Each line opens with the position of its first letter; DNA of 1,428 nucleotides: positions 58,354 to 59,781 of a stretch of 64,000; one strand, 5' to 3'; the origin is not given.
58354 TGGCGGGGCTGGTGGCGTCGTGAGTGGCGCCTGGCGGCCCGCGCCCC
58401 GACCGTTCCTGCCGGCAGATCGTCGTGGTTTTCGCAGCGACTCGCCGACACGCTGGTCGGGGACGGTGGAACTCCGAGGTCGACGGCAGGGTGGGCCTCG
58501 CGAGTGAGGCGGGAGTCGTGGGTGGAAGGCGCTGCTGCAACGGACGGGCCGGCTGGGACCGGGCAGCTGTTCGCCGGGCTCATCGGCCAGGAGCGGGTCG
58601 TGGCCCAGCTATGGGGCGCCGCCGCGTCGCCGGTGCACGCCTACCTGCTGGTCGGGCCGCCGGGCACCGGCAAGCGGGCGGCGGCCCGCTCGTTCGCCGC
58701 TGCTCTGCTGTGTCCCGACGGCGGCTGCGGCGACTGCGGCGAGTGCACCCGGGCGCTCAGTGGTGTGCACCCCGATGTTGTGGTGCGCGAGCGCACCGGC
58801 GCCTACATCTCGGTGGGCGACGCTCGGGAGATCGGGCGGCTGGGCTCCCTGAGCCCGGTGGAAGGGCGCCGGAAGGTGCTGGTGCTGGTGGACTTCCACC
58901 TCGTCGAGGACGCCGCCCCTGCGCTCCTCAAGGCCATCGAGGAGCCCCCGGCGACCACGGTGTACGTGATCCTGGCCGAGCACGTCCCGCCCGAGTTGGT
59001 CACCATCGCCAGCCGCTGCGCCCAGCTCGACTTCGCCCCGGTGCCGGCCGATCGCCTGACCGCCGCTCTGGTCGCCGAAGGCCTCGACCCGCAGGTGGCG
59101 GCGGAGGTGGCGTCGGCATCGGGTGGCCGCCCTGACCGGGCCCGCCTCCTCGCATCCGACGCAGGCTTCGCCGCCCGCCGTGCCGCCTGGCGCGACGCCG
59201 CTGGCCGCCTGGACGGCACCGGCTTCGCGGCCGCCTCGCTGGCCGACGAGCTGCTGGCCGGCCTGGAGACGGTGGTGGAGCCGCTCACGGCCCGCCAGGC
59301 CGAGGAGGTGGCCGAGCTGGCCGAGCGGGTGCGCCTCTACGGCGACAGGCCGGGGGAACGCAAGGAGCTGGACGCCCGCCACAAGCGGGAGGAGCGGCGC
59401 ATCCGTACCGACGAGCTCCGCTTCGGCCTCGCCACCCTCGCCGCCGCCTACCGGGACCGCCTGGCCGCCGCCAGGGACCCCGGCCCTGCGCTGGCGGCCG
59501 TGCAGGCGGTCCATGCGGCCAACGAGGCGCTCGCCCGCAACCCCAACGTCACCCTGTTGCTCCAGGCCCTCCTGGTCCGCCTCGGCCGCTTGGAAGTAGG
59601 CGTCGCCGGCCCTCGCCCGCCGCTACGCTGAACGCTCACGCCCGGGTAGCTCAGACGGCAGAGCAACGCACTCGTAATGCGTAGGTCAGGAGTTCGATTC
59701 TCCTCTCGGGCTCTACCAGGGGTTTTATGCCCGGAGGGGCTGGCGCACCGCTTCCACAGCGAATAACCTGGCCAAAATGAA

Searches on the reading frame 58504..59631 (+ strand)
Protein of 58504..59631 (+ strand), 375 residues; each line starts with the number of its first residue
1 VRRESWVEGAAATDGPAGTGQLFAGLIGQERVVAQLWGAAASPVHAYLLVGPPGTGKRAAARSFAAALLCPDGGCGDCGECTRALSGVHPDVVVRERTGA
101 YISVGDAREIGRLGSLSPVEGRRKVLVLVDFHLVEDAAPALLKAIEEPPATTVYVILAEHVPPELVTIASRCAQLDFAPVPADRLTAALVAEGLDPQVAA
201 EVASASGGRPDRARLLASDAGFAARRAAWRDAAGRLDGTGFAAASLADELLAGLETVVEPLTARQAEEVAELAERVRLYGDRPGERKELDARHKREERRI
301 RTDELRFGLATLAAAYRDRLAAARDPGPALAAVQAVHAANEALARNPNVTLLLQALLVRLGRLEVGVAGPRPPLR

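Call 35: search_protein_families(library=pfam, proteins=[window:58504-59631:+], max_evalue=0.001)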
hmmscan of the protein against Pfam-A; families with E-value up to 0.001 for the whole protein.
window:58504-59631:+ (375 aa): 1 family
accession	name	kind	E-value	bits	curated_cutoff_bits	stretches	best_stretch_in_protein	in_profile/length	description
PF13177.12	DNA_pol3_delta2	-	7e-29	101.3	27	1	43-180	18-160/161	DNA polymerase III, delta subunit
